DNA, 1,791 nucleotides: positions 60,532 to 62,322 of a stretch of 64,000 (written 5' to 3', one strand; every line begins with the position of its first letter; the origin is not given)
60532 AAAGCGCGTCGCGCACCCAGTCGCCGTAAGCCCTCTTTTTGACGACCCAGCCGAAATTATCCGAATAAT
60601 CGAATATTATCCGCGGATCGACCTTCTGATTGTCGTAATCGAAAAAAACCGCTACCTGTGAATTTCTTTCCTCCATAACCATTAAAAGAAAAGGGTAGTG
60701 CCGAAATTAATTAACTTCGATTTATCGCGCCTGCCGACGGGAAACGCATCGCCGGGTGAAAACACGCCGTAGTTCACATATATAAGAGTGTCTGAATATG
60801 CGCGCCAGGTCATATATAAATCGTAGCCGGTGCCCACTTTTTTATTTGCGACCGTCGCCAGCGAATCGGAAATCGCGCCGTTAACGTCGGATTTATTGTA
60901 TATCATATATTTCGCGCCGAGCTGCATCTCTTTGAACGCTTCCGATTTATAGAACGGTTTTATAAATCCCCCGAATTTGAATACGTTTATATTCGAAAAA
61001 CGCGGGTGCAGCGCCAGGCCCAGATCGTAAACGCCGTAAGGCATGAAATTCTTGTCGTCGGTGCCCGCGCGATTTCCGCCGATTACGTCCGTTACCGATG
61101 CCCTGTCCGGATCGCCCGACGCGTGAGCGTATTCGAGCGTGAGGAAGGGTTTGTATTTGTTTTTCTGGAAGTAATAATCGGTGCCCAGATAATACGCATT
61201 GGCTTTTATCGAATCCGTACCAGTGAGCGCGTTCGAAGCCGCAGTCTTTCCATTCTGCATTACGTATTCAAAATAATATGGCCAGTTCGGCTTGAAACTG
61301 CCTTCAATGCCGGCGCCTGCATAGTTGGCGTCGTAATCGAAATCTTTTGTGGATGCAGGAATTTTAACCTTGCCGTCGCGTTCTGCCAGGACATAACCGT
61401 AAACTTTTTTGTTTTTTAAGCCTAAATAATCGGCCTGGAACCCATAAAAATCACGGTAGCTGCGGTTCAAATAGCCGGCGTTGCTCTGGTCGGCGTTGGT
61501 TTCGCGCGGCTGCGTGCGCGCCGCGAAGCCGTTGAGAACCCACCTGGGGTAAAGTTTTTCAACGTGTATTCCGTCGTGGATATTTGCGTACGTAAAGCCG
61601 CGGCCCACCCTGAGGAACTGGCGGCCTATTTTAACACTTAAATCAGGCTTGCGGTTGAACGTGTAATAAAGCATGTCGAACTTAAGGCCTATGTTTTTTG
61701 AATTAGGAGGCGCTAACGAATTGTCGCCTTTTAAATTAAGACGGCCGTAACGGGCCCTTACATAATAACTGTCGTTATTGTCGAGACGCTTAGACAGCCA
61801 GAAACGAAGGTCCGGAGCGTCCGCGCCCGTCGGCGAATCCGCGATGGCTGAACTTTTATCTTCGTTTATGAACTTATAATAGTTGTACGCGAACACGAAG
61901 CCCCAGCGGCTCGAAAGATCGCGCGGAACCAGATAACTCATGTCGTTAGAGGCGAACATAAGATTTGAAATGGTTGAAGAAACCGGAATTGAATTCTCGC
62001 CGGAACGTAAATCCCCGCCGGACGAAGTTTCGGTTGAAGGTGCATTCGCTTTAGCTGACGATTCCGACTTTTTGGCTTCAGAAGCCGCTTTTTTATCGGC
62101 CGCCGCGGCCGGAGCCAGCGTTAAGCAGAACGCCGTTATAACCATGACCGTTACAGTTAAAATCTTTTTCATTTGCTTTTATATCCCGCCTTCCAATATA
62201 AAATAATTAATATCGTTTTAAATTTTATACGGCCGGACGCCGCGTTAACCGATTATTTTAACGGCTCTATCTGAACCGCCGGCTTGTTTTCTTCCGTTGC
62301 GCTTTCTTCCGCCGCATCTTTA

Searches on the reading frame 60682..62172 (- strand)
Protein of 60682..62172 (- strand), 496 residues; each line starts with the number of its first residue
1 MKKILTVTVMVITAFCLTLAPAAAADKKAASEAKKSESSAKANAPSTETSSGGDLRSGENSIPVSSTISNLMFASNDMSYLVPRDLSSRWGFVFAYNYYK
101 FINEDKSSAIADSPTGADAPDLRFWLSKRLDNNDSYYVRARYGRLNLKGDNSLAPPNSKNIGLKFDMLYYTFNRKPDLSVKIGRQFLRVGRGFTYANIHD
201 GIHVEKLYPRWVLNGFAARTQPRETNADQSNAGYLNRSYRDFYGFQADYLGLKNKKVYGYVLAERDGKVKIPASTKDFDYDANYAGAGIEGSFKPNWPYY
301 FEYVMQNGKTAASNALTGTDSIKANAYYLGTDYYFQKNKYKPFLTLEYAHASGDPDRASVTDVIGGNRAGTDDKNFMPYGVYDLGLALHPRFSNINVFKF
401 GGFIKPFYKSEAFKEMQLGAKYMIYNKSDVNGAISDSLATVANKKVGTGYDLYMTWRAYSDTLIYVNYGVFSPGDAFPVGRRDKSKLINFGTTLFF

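Call 45: search_protein_families(library=pfam, proteins=[window:60682-62172:-])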
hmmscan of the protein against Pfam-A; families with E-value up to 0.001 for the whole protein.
window:60682-62172:- (496 aa): 1 family
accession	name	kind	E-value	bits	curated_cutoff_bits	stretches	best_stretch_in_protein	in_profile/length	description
PF13372.12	Alginate_exp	-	7e-18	65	25.2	1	199-477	123-381/395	Alginate export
